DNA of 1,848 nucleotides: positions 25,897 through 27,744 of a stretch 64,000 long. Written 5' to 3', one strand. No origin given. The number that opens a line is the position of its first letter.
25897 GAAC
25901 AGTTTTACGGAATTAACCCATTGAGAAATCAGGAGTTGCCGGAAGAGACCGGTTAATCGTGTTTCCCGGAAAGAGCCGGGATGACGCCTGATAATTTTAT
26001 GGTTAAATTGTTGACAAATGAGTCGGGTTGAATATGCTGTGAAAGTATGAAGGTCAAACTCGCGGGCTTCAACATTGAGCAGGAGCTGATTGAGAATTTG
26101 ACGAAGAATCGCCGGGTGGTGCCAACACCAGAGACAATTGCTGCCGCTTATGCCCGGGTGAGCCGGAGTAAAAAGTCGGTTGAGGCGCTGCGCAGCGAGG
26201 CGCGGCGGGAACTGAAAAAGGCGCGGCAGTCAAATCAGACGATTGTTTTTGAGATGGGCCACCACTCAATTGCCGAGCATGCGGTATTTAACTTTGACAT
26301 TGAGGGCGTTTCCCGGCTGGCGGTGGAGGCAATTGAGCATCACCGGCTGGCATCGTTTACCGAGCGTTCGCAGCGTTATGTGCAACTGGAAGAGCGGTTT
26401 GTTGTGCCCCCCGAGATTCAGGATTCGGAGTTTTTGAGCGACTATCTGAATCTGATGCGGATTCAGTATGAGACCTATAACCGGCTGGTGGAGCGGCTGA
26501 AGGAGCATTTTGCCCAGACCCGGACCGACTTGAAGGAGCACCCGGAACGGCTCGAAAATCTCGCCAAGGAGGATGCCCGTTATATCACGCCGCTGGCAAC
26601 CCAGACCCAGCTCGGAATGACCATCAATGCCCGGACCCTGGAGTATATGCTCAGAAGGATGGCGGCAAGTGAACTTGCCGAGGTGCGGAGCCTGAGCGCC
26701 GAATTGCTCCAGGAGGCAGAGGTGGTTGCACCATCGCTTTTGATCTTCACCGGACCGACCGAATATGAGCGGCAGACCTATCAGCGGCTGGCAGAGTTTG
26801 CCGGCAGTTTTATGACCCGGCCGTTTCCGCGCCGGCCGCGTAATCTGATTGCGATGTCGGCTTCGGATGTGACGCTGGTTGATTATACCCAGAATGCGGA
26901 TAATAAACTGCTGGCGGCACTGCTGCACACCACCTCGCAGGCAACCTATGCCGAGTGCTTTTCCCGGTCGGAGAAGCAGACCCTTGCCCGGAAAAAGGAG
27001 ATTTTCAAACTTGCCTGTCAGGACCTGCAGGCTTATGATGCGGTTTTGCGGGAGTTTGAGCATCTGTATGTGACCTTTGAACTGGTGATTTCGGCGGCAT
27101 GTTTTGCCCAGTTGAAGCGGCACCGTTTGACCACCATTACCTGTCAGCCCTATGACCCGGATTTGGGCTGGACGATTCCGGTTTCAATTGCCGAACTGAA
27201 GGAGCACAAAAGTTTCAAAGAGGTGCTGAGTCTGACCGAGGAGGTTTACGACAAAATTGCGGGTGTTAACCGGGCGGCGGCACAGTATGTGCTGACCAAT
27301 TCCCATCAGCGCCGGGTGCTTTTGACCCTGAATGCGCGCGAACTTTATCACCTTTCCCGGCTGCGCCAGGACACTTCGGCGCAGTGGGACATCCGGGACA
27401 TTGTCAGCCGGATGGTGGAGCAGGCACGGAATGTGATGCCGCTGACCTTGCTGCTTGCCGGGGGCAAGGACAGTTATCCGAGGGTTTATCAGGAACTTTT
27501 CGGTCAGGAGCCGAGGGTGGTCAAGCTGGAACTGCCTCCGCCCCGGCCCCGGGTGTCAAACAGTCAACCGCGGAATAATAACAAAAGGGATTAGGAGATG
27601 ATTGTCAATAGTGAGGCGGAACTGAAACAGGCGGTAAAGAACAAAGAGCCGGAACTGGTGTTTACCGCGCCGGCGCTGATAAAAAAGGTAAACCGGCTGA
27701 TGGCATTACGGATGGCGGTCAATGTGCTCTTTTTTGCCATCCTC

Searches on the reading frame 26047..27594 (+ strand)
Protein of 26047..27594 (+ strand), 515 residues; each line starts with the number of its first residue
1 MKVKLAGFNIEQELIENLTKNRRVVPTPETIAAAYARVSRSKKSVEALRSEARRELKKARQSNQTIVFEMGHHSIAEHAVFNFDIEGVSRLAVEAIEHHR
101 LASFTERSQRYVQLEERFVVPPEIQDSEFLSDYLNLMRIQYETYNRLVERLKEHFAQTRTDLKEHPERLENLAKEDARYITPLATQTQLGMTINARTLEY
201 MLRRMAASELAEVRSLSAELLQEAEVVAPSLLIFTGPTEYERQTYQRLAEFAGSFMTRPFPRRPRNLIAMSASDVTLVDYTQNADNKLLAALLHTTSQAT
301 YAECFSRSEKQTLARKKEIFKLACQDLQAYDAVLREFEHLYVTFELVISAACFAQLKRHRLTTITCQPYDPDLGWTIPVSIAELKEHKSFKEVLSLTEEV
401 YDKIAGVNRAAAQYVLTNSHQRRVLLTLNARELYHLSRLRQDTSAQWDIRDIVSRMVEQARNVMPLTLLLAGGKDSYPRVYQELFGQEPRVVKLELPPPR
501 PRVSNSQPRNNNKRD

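Call 69: search_protein_families(library=pfam, proteins=[window:26047-27594:+], max_evalue=0.001)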
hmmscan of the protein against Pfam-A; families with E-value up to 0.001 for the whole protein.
window:26047-27594:+ (515 aa): 1 family
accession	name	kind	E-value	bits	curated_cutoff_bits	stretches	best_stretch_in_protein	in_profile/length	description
PF02511.20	Thy1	-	2.2e-66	223.7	24.8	2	26-230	7-191/191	Thymidylate synthase complementing protein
